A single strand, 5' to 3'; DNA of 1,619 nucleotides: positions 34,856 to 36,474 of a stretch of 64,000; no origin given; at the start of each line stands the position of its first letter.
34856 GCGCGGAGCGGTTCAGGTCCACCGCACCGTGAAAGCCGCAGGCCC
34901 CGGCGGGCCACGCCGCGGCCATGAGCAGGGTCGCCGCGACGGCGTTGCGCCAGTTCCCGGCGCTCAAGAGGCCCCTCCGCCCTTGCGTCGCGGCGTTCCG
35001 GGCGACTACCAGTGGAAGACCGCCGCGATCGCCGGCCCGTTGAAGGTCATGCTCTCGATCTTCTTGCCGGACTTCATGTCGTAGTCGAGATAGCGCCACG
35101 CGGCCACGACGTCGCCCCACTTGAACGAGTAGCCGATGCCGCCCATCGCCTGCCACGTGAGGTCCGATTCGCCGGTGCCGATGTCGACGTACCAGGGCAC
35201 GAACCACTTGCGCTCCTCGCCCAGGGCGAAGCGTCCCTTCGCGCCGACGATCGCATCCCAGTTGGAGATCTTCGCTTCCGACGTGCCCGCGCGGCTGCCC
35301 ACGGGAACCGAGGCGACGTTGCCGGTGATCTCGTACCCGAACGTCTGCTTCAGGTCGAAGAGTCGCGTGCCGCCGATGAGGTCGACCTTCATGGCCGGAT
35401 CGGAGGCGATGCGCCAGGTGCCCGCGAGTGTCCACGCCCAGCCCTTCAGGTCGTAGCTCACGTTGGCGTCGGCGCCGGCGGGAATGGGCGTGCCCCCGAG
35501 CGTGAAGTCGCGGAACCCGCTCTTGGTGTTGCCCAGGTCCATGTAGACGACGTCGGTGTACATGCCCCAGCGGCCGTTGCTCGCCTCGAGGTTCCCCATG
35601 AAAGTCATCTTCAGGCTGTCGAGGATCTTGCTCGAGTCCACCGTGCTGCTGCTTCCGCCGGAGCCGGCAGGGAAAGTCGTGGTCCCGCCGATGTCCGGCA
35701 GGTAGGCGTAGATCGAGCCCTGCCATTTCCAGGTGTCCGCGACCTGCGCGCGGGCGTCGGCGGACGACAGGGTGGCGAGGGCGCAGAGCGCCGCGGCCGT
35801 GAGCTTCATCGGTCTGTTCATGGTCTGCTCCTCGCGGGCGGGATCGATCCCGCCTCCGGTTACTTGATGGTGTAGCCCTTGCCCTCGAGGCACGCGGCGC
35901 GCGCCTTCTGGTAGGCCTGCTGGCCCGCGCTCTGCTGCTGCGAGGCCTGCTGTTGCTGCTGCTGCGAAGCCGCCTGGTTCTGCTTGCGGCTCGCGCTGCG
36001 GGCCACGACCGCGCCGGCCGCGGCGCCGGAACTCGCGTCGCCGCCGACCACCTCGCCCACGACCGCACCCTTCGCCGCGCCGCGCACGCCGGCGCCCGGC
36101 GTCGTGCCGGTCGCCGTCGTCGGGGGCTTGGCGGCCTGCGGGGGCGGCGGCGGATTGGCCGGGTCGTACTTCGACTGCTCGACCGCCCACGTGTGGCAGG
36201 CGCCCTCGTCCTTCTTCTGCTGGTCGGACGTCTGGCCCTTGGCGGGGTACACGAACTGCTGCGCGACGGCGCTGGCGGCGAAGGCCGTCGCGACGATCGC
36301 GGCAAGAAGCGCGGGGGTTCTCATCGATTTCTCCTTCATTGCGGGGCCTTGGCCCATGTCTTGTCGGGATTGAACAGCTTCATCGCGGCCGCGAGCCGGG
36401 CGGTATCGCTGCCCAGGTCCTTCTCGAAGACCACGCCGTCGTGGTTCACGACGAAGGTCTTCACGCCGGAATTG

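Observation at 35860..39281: Envelope module A: OM barrel + DUF3300 + DUF2950 + Gly-zipper protein, one of two paralogous modules in the window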

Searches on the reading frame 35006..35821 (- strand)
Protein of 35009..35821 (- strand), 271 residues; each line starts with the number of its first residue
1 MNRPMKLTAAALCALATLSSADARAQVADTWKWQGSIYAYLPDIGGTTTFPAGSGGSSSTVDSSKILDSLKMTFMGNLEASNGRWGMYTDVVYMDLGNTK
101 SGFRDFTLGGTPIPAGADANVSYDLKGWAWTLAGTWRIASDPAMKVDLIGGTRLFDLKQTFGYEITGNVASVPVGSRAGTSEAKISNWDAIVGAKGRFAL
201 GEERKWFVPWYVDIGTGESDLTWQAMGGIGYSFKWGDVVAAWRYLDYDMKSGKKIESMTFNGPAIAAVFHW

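Call 5: search_protein_families(library=pfam, proteins=[window:35009-35821:-], max_evalue=0.01)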
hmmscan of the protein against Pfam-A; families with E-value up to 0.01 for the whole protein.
seq(271 aa): 0 families

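Call 7: search_protein_families(library=ncbifam, proteins=[window:35009-35821:-], max_evalue=0.01)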
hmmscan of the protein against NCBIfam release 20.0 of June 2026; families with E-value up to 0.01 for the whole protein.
seq(271 aa): 0 families

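Call 59: search_protein_families(library=pfam, alignment_id=A4, max_evalue=1)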
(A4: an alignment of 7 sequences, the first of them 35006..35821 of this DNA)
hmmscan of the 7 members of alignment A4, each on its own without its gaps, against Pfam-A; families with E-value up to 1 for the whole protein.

A. member 1, window:35006-35821:- (271 aa): 0 families

B. families by the number of members that match (of 7 scanned): 6 families
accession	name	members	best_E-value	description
PF13505.12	OMP_b-brl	1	2.8e-08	Outer membrane protein beta-barrel domain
PF12911.12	OppC_N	1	0.028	N-terminal TM domain of oligopeptide transport permease C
PF02462.21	Opacity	1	0.037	Opacity family porin protein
PF06629.18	MipA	1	0.055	MltA-interacting protein MipA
PF07437.17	YfaZ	1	0.11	YfaZ precursor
PF13663.11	DUF4148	1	0.4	Domain of unknown function (DUF4148)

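Call 62: find_related_loci(query=A5, collection=metagenome_contigs, flank=10000)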
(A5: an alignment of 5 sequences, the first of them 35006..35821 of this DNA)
Query A5 (271 aa) in metagenome_contigs; peptide patterns used: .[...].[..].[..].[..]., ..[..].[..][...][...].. (x = any residue, [..] = any of these).
600 stretches matched a pattern (row limit reached: there are more); 539 encode a relative of the query (tblastn E <= 1e-3); the best 80 are kept; 80 distinct loci.
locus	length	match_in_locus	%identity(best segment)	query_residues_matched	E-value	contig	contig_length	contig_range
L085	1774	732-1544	76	1-271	1e-155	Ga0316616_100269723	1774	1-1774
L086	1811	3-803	72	5-271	4e-142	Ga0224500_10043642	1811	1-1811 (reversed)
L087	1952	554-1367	73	1-271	1e-119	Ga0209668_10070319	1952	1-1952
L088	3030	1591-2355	60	17-271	8e-111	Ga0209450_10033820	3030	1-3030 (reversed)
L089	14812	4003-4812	62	1-271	2e-106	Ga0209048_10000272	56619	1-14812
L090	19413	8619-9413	56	7-271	3e-104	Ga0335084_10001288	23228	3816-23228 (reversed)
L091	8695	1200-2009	54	5-271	9e-101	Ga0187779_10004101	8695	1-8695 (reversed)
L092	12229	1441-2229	57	9-271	5e-101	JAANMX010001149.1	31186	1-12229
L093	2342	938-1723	57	10-271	3e-104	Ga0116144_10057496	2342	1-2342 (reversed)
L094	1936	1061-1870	55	2-271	1e-105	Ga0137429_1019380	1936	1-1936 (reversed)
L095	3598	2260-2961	60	38-271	3e-100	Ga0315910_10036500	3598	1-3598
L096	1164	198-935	62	25-271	3e-107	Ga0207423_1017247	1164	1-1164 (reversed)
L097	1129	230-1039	54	3-271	4e-107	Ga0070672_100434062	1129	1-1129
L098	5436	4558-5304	57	23-271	1e-97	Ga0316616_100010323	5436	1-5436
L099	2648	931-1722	55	6-271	2e-100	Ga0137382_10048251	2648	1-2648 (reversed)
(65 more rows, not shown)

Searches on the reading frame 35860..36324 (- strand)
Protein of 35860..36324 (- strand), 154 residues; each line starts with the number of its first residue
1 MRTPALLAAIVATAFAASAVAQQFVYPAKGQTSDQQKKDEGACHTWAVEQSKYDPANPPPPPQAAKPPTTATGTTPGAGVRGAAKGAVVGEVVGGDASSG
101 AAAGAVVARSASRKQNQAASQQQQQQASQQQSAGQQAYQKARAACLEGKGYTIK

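Call 5: search_protein_families(library=pfam, proteins=[window:35860-36324:-], max_evalue=0.01)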
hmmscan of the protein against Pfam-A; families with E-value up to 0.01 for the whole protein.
window:35860-36324:- (154 aa): 1 family
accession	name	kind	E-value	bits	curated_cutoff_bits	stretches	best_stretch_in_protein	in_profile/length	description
PF06682.17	SARAF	-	0.005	17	30.8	1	7-135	163-294/333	SOCE-associated regulatory factor of calcium homoeostasis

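Call 7: search_protein_families(library=ncbifam, proteins=[window:35860-36324:-], max_evalue=0.01)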
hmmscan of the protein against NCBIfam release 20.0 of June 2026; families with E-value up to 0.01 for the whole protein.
window:35860-36324:- (154 aa): 0 families
